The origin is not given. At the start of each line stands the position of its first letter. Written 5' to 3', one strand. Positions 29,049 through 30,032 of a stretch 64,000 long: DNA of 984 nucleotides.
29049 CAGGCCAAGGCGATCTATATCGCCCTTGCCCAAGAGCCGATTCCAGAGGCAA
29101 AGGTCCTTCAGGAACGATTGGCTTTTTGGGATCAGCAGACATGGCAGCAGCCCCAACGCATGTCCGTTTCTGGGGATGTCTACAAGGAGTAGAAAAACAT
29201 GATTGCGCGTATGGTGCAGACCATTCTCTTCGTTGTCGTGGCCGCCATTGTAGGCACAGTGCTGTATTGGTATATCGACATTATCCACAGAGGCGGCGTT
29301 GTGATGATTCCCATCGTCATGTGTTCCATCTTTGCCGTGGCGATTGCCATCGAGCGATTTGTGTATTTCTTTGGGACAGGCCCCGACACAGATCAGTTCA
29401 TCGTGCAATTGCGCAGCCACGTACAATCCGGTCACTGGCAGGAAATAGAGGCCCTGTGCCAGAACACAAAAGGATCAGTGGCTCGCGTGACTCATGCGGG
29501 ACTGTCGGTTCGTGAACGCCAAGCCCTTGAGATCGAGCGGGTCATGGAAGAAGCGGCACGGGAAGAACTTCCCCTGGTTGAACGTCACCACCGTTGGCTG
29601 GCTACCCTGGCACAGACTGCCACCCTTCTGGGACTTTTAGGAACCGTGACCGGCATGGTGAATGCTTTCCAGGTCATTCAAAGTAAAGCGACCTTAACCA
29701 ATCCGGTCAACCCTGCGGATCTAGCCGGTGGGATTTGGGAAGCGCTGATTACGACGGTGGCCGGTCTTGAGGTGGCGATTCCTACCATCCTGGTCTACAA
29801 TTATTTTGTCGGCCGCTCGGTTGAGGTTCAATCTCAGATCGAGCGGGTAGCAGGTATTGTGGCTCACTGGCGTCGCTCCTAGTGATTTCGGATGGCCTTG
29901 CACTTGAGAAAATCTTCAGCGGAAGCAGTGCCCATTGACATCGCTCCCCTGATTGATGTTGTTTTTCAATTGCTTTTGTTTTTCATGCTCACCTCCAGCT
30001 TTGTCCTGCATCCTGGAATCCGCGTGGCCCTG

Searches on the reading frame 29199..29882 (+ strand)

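Call 100: search_protein_families(library=pfam, proteins=[window:29199-29882:+], max_evalue=0.0001)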
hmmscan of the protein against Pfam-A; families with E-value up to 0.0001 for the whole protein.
window:29199-29882:+ (227 aa): 1 family
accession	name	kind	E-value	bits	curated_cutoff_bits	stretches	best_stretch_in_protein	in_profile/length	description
PF01618.21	MotA_ExbB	-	9.4e-30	103.4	22.9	1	93-215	5-126/127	MotA/TolQ/ExbB proton channel family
